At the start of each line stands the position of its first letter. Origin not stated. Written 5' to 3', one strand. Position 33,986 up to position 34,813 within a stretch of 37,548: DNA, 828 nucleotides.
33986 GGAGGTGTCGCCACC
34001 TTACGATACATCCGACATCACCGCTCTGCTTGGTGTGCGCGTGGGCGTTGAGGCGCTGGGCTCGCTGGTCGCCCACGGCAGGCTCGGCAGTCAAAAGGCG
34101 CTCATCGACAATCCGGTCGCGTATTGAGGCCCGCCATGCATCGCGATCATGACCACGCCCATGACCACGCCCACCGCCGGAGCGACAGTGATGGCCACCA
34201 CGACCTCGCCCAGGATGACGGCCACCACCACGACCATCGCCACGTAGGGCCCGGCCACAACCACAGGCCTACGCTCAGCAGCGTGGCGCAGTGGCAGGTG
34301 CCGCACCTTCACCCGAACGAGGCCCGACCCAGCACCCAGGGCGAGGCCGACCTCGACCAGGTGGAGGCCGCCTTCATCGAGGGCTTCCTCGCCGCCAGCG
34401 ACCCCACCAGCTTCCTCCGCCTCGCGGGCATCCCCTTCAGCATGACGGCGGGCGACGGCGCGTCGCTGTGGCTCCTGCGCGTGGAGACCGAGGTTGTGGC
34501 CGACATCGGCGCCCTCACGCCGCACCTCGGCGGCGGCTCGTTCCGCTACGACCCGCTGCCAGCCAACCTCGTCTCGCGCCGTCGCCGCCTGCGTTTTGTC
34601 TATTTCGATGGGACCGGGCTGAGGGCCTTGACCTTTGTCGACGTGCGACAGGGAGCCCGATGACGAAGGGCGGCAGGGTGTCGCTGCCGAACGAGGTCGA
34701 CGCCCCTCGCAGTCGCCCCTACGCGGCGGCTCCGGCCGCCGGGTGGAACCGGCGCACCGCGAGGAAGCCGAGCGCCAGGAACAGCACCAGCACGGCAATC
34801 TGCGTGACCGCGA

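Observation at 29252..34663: Riboswitch-gated guanidine uptake and hydrolysis module with unconventional accessory genes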

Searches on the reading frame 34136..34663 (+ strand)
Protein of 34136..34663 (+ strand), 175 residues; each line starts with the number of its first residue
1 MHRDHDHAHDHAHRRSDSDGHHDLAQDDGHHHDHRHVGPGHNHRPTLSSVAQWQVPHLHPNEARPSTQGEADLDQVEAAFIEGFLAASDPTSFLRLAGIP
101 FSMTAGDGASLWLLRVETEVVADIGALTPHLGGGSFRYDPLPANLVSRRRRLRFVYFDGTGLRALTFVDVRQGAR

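Call 7: search_protein_families(library=pfam, proteins=[window:34136-34663:+], max_evalue=0.01)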
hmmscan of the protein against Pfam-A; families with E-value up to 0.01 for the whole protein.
window:34136-34663:+ (175 aa): 0 families

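Call 8: search_protein_families(library=ncbifam, proteins=[window:34136-34663:+], max_evalue=0.01)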
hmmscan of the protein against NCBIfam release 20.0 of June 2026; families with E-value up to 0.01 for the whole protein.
window:34136-34663:+ (175 aa): 0 families

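Call 14: search_solved_structures(query=window:34136-34663:+, max_evalue=10, show_alignments=1)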
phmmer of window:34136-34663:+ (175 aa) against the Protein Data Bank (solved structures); distinct sequences matched with E-value up to 10: 8.
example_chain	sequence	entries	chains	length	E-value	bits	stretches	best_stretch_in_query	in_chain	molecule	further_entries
8xks_F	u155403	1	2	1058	0.2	14.5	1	13-81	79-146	AAA+ ATPase domain-containing protein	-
4h2b_A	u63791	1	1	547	0.22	14.4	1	31-67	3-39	5'-nucleotidase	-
8xqw_B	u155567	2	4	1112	0.22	14.4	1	13-81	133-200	Fhl3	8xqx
4h1y_P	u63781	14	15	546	1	12.2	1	31-67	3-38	5'-nucleotidase | 5'-nucleotidase, ecto (CD73), isoform CRA_a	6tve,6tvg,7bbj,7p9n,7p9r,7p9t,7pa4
4h2f_A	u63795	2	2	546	1.1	12.2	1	31-67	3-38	5'-nucleotidase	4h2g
3o4c_A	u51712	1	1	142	1.2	12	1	30-73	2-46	de novo designed beta-trefoil architecture with symmetric primary structure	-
3o4b_A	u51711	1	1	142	3.5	10.5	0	30-72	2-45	de novo designed beta-trefoil architecture with symmetric primary structure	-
3o4d_A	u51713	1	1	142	8.1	9.3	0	30-71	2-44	de novo designed beta-trefoil architecture with symmetric primary structure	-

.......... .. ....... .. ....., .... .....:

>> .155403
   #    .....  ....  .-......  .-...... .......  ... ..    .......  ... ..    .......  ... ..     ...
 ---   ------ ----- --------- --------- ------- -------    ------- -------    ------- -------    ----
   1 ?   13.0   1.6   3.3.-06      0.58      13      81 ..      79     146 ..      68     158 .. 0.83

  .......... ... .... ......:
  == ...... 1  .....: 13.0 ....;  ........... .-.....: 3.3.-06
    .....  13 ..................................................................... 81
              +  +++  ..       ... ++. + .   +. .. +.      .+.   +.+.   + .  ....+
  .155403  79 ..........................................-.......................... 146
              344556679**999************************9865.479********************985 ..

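Call 20: find_homologous_proteins(query=window:34136-34663:+, max_evalue=0.001)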
Query window:34136-34663:+ (175 aa): 1438 proteins with E <= 0.001 among 1642 candidates; the best 120 are listed.
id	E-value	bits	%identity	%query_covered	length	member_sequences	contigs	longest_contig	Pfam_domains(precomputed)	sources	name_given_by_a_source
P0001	1.0e-76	275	99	72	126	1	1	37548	-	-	-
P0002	7.0e-69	249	78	79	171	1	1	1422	-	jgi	-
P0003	3.5e-68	247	76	84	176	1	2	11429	-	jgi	jgi:hypothetical protein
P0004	7.9e-67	242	77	78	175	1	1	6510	-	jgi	jgi:hypothetical protein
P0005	3.6e-66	240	76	77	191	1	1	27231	-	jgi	jgi:hypothetical protein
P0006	1.4e-65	238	70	83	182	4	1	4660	-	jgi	jgi:hypothetical protein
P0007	4.2e-64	234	77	75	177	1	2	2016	-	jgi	jgi:hypothetical protein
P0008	8.0e-64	233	73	79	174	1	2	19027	-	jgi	jgi:hypothetical protein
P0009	2.2e-63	231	76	79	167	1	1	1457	-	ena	-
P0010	2.3e-63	231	68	98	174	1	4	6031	-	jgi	jgi:hypothetical protein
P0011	3.6e-63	230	79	77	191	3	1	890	-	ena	-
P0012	5.8e-63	230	77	75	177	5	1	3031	-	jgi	jgi:hypothetical protein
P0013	1.3e-62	229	74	84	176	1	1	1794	-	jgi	-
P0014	1.9e-62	228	64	100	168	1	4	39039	-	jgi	jgi:hypothetical protein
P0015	4.7e-62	227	70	83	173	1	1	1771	-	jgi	jgi:hypothetical protein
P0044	1.4e-55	206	68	76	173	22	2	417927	-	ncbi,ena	-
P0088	2.4e-52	195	62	83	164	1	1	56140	-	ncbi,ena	-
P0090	3.0e-52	195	66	70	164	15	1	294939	-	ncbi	-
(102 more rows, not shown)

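Call 22: find_encoding_contigs(protein=P0044, flank=10000, max_places=2)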
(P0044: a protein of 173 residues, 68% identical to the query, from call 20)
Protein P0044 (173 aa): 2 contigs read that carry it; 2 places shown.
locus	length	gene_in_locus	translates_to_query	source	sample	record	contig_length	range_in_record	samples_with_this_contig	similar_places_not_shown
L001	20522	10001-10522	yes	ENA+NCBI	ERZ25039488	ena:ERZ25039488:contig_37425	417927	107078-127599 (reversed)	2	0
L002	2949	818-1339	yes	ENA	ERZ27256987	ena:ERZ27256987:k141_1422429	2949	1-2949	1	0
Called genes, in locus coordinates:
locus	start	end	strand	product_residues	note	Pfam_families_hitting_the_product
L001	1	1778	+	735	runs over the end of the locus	PF25919:BSH_CusB (faint), PF25994:HH_AprE, PF26002:Beta-barrel_AprE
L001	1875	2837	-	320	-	PF00561:Abhydrolase_1, PF12146:Hydrolase_4, PF12697:Abhydrolase_6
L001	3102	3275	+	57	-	-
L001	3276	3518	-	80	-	-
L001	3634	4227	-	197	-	PF13428:TPR_14 (faint), PF13371:TPR_9 (faint), PF00515:TPR_1 (faint), PF07719:TPR_2 (faint), PF13181:TPR_8 (faint), PF13432:TPR_16 (weak)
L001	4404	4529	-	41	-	PF00444:Ribosomal_L36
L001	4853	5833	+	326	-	PF00487:FA_desaturase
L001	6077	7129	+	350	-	PF13379:NMT1_2, PF09084:NMT1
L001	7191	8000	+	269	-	PF00528:BPD_transp_1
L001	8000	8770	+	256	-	PF00005:ABC_tran, PF13304:AAA_21 (faint)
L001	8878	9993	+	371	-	PF00491:Arginase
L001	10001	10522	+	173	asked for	-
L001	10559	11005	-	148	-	PF01575:MaoC_dehydratas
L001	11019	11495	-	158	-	PF13452:FAS1_DH_region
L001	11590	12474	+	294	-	PF04909:Amidohydro_2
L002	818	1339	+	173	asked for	-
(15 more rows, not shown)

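Call 23: find_encoding_contigs(protein=P0090, flank=10000, max_places=2)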
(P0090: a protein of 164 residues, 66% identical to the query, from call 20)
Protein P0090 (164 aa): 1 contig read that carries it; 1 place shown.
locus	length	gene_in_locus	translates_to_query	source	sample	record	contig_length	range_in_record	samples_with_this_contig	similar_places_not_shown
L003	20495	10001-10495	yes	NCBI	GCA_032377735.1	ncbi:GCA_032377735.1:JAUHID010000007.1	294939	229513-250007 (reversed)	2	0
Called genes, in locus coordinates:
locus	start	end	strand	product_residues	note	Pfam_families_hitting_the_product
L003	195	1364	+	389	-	PF13433:Peripla_BP_5, PF13458:Peripla_BP_6, PF01094:ANF_receptor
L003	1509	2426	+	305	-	PF02653:BPD_transp_2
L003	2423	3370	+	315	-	PF02653:BPD_transp_2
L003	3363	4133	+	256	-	PF00005:ABC_tran, PF02463:SMC_N (faint), PF13304:AAA_21 (faint), PF12399:BCA_ABC_TP_C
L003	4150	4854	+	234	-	PF00005:ABC_tran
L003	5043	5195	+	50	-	-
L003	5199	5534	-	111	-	-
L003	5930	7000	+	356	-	PF13379:NMT1_2 (weak), PF09084:NMT1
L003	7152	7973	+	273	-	PF00528:BPD_transp_1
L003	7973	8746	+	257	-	PF00005:ABC_tran, PF13304:AAA_21 (faint)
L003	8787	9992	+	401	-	PF00491:Arginase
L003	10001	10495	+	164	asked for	-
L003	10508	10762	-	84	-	-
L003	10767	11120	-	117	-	PF07238:PilZ (weak)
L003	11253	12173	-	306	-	PF01381:HTH_3, PF13560:HTH_31, PF13238:AAA_18 (weak), PF13671:AAA_33 (weak), PF01202:SKI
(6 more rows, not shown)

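Call 24: find_encoding_contigs(protein=P0088, flank=10000, max_places=2)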
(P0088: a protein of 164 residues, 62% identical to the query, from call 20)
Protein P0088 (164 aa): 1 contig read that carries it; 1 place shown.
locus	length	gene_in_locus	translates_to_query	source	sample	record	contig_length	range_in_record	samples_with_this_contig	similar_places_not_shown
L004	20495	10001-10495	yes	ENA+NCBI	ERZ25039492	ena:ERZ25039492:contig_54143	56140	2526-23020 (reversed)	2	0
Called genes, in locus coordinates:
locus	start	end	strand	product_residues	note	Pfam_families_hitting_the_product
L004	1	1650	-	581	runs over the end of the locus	PF00474:SSF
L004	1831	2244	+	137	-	PF01741:MscL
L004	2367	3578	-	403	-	PF12704:MacB_PCD, PF02687:FtsX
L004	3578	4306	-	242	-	PF00005:ABC_tran, PF02463:SMC_N (faint), PF13304:AAA_21 (faint)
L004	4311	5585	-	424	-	PF25917:BSH_RND, PF25973:BSH_CzcB, PF25876:HH_MFP_RND (weak), PF25954:Beta-barrel_RND_2, PF25990:Beta-barrel_YknX (weak)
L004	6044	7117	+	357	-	PF13379:NMT1_2 (weak), PF09084:NMT1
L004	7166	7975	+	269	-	PF00528:BPD_transp_1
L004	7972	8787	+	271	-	PF13191:AAA_16 (faint), PF00005:ABC_tran, PF13304:AAA_21 (faint)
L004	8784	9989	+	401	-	PF00491:Arginase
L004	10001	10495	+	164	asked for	-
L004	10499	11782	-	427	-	PF00155:Aminotran_1_2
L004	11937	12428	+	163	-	PF00072:Response_reg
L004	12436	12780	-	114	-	PF07238:PilZ (weak)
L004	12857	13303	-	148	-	PF13279:4HBT_2, PF03061:4HBT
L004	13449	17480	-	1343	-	PF00413:Peptidase_M10 (weak), PF08548:Peptidase_M10_C, PF00028:Cadherin, PF00353:HemolysinCabind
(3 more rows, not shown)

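Call 38: predict_structure(alignment_id=A2)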
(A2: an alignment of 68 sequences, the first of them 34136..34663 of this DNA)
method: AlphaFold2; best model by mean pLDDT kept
length: 175 residues; sequences in the alignment: 68
mean_pLDDT: 75.4   pTM: 0.54
mean pLDDT of the five models: 75.4, 71.8, 71.6, 71.1, 70.9
residues with pLDDT >= 90: 64; 70-90: 39; 50-70: 50; < 50: 22
segments of 3 or more residues with pLDDT < 50: 48-51, 57-59, 62-66
pLDDT, mean of each block of 10 residues (from residue 1): 57 55 51 55 51 52 51 86 96 97 96 96 79 82 81 96 96 88
secondary structure, 60 per line:
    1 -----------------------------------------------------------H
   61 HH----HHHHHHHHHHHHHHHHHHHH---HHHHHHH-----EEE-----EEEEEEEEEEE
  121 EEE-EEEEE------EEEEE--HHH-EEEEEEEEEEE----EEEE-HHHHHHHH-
elements in order: H67-86 H90-96 E102-104 E110-123 E125-129 E136-140 E147-157 E162-165 H167-174

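Call 45: fold_search(model_id=the predicted structure, library=pdb)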
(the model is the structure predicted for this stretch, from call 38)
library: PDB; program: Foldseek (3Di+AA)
matches with E <= 10: 440; with E <= 0.001: 0
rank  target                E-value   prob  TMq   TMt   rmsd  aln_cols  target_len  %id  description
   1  6sg9_DB               1.5e-01  0.41  0.22  0.07  23.1       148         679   15  Head domain of the mt-SSU assemblosome from Trypanosoma brucei (released 2019-09-18)
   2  9bu0_C                1.7e-01  0.07  0.10  0.07  22.0       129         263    9  Structure of human MAIT A-F7 TCR in complex with human MR1-salicylaldehyde (released 2024-12-25)
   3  7old_LP               2.2e-01  0.16  0.15  0.15  21.0       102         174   14  Thermophilic eukaryotic 80S ribosome at pe/E (TI)-POST state (released 2022-01-26)
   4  9n9j_LP               3.8e-01  0.18  0.15  0.15  13.7       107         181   13  Structure of a GRP94 folding intermediate engaged with a CCDC134- and FKBP11-bound secretory translocon (released 2025-11-19)
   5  5y91_A                4.5e-01  0.06  0.11  0.07  21.4       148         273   11  The structure of the MHC class I molecule of bony fishes provides insights into the conserved nature of the antigen-pr (released 2017-09-20)
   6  9q6c_A                4.8e-01  0.08  0.16  0.14  22.1       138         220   11  Cryo-EM structure of octameric COMMD-like protein MBK5214510 from Flavobacteriaceae bacterium (released 2025-10-01)
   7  1tij_A                5.1e-01  0.09  0.13  0.19  20.2       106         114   12  3D Domain-swapped human cystatin C with amyloid-like intermolecular beta-sheets (released 2005-07-19)
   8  5u17_A                5.4e-01  0.05  0.09  0.07  21.8       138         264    9  Structure of human MR1-DA-6-FP in complex with human MAIT A-F7 TCR (released 2017-02-08)
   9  8idt_Y                6.1e-01  0.14  0.15  0.15  13.4       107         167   13  human nuclear pre-60S ribosomal particle - State G (released 2023-08-09)
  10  5l8z                  6.1e-01  0.12  0.13  0.21  11.6        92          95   10  Structure of thermostable DNA-binding HU protein from micoplasma Spiroplasma melliferum (released 2016-06-22)
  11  5h5z_A                6.1e-01  0.05  0.11  0.08  21.4       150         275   12  Crystal structure of bony fish MHC class I, peptide and B2m II (released 2017-11-22)
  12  7jil_S                7.3e-01  0.08  0.14  0.18  12.9       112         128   15  70S ribosome Flavobacterium johnsoniae (released 2020-12-02)
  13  5u02                  8.2e-01  0.06  0.09  0.05  17.9        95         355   13  Crystal structure of S. aureus TarS 217-571 (released 2017-01-04)
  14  7qca_LP0              8.7e-01  0.11  0.15  0.16  12.4        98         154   10  Spraguea lophii ribosome (released 2022-11-30)
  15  9j9h_W                9.2e-01  0.15  0.14  0.14   7.5        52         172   13  High-resolution cryo-EM structure of the Plasmodium falciparum 80S ribosome bound to RACK1 and E-tRNA (released 2025-06-04)
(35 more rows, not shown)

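Call 58: find_related_loci(query=A1, collection=metagenome_contigs, flank=6000)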
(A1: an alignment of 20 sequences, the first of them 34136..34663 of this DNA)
Query A1 (175 aa) in metagenome_contigs; peptide patterns used: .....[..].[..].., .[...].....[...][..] (x = any residue, [..] = any of these).
600 stretches matched a pattern (row limit reached: there are more); 324 encode a relative of the query (tblastn E <= 1e-3); the best 80 are kept; 80 distinct loci.
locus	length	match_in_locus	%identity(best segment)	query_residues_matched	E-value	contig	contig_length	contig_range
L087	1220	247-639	77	42-172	2e-64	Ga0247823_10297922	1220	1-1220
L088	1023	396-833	68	29-172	1e-63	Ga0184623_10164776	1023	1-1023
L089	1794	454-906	74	29-175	2e-59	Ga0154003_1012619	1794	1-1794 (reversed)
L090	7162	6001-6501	59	13-171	1e-56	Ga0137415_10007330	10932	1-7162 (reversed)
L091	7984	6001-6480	58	9-171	8e-56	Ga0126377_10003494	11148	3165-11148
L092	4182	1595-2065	55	1-171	3e-54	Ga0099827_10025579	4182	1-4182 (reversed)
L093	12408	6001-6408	64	36-171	6e-54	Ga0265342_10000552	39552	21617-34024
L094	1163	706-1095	68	39-171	9e-57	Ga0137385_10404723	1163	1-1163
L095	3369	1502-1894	69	38-171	3e-53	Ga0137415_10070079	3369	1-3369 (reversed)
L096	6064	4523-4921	67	36-171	2e-53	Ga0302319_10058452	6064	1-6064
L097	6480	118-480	71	49-171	5e-53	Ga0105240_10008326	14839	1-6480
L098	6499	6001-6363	71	49-171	5e-53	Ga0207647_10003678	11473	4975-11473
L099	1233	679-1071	66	38-171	2e-55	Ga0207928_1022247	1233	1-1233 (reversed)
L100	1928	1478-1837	72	50-171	9e-53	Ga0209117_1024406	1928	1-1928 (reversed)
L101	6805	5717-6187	60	24-172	4e-52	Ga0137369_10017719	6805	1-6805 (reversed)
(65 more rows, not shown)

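Call 63: search_dna_similar(query=window:34136-34663:+, collection=plasmids, mode=protein, max_rows=15)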
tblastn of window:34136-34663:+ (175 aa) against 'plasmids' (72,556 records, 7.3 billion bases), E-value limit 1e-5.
Records with a match: 7; places in all: 7; records where one place covers at least 80% of the query: 0.
Best place of each record, by identity: <60% 7.
By first word of the organism name: Sinorhizobium 5; Rhodobacteraceae 1; Limimaricola 1.
By predicted mobility (MOB-suite, as given by PLSDB): conjugative 5; non-mobilizable 2.
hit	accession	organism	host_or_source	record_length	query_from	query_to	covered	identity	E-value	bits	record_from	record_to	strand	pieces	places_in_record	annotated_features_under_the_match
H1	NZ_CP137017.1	Sinorhizobium fredii GR64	Phaseolus vulgaris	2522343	50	172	70%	52.0%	8e-28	115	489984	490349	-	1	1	record has no annotation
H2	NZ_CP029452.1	Sinorhizobium fredii CCBAU 25509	Glycine soja,cell culture,plant root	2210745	50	172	70%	52.0%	9e-28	115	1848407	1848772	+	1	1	record has no annotation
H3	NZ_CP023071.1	Sinorhizobium fredii CCBAU 83666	G.max,nodule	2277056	50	172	70%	52.0%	9e-28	115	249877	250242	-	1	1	record has no annotation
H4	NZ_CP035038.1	Sinorhizobium fredii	single cell,soil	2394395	50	172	70%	52.0%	9e-28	115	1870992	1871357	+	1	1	none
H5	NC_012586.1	Sinorhizobium fredii NGR234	-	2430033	52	172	69%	52.9%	3e-28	116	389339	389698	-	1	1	record has no annotation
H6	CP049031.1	Rhodobacteraceae bacterium SC52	Apostichopus japonicus,pure ...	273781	57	172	66%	30.8%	1e-8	60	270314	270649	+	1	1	hypothetical protein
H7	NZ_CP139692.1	Limimaricola variabilis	Bacterial Culture,hydrothermal vent ...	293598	71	171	58%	34.3%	4e-10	65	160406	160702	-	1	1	hypothetical protein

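Call 65: get_annotated_region(hit=H6, flank=7000)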
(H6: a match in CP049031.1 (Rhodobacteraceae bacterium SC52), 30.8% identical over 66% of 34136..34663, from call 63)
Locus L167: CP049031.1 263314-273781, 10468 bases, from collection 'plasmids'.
description: Rhodobacteraceae bacterium SC52 plasmid pSC52_3, complete sequence
organism: Rhodobacteraceae bacterium SC52 (NCBI taxid 2745590)
taxonomy: Bacteria; Pseudomonadota; Alphaproteobacteria; Rhodobacterales; Paracoccaceae; ; Rhodobacteraceae bacterium SC52
host: -; source: Apostichopus japonicus,pure culture,Intestine content; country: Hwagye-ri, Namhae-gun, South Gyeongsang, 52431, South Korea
typing (MOB-suite, as given by PLSDB): non-mobilizable
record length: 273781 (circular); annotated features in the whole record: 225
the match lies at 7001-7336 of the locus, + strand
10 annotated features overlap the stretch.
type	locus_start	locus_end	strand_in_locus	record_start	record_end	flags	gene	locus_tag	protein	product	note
CDS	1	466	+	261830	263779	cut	-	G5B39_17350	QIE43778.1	glycosyltransferase family 61 protein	-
CDS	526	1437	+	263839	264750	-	-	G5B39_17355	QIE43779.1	glycosyltransferase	-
CDS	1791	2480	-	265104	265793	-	-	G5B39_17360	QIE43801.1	Crp/Fnr family transcriptional regulator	-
CDS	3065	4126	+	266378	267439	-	-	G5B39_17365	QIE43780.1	ABC transporter substrate-binding protein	-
CDS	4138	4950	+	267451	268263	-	-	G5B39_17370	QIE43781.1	ABC transporter permease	-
CDS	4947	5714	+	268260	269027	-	-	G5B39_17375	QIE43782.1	ATP-binding cassette domain-containing protein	-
CDS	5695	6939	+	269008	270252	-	-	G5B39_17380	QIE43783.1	agmatinase family protein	-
CDS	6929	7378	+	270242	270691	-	-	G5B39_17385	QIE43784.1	hypothetical protein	-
CDS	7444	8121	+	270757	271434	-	-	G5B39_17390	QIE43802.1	HAD family hydrolase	-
CDS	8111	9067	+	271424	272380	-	-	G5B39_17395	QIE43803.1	sugar-binding transcriptional regulator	-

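Call 66: get_annotated_region(hit=H7, flank=7000)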
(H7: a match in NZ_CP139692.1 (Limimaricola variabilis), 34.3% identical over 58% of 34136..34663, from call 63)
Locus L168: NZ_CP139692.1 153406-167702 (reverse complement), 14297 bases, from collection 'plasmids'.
description: Limimaricola variabilis strain OXR-209 plasmid unnamed01, complete sequence
organism: Limimaricola variabilis (NCBI taxid 1492771)
taxonomy: Bacteria; Pseudomonadota; Alphaproteobacteria; Rhodobacterales; Paracoccaceae; Limimaricola; Limimaricola variabilis
host: -; source: Bacterial Culture,hydrothermal vent plume; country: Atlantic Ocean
typing (MOB-suite, as given by PLSDB): non-mobilizable
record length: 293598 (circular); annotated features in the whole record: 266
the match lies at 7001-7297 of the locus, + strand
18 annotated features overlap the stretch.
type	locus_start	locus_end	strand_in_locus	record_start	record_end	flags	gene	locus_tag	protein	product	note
CDS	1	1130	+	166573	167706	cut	nagA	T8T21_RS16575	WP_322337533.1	N-acetylglucosamine-6-phosphate deacetylase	GO:0006040 - amino sugar metabolic process [Evidence IEA]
CDS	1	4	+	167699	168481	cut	nagB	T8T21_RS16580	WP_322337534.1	glucosamine-6-phosphate deaminase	GO:0006046 - N-acetylglucosamine catabolic process [Evidence IEA]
CDS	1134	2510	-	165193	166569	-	-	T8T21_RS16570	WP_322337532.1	aspartate aminotransferase family protein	-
CDS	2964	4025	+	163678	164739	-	-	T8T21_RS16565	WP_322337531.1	putative urea ABC transporter substrate-binding protein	-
CDS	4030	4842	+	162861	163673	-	-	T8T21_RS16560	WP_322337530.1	ABC transporter permease subunit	GO:0055085 - transmembrane transport [Evidence IEA]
CDS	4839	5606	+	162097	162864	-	-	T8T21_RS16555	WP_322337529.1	ATP-binding cassette domain-containing protein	-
CDS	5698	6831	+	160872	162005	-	-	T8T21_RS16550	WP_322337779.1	agmatinase family protein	-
CDS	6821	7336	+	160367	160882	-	-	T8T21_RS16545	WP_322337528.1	hypothetical protein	-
CDS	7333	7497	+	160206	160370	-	-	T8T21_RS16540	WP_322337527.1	hypothetical protein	-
CDS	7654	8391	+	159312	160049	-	-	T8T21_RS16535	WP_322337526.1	lysozyme inhibitor LprI family protein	-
CDS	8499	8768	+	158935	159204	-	-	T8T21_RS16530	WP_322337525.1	hypothetical protein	-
CDS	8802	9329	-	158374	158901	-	-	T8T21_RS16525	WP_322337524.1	autoinducer binding domain-containing protein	-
CDS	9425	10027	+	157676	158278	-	-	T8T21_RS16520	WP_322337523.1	autoinducer binding domain-containing protein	-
CDS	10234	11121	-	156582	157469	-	-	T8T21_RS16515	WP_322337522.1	MurR/RpiR family transcriptional regulator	GO:0006355 - regulation of DNA-templated transcription [Evidence IEA]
CDS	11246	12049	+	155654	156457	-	-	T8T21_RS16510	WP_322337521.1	3-keto-5-aminohexanoate cleavage protein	-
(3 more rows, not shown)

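Call 82: search_protein_families(library=pfam, alignment_id=A4, max_evalue=1)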
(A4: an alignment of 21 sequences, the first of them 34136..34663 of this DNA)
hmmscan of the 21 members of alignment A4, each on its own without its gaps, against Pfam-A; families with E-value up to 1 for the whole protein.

A. member 1, window:34136-34663:+ (175 aa): 0 families

B. families by the number of members that match (of 21 scanned): 2 families
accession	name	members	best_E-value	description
PF05298.16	Bombinin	1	0.24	Bombinin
PF10986.14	ZrgA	1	0.3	ZrgA family zinc uptake protein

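Call 83: search_solved_structures(query=A4, max_evalue=1)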
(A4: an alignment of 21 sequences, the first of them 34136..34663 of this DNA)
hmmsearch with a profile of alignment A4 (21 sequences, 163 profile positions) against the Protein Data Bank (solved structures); distinct sequences matched with E-value up to 1: 2.
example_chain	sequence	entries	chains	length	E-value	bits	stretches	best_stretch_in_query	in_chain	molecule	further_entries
6jzc_C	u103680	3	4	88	0.28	14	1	1-65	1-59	Small vasohibin-binding protein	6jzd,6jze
9bax_C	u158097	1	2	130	0.68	12.8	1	1-35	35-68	Protein EFR3 homolog A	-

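Call 91: search_protein_representatives(alignment_id=A2)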
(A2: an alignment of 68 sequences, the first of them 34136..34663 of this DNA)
Query: 68 sequences, 171 profile positions. Proteins with E-value up to 0.001 (for the whole library): 240; up to 1e-10: 162; up to 1e-30: 41. The best 150 are listed.
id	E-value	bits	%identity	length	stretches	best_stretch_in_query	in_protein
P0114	2.0e-71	255.6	-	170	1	1-167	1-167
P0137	5.9e-68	244.3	-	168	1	1-167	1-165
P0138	1.2e-57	210.8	-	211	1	55-167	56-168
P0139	1.8e-56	206.9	-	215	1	28-167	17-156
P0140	1.5e-52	194.2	-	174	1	4-167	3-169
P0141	4.8e-51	189.2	-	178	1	5-168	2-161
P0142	2.6e-50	186.8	-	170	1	18-167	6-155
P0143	2.6e-50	186.8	-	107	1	63-168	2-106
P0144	9.6e-47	175.2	-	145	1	66-168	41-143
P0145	3.1e-45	170.3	-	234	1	4-137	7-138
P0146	2.0e-44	167.7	-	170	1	7-168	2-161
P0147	4.9e-44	166.4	-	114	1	41-141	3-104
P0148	4.3e-43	163.3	-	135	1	76-165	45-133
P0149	5.4e-43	163.0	-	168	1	2-168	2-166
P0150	6.0e-43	162.9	-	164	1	1-167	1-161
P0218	5.6e-20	88.1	-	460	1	76-155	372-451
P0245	4.2e-17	78.8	-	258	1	13-105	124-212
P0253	1.1e-15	74.2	-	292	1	56-152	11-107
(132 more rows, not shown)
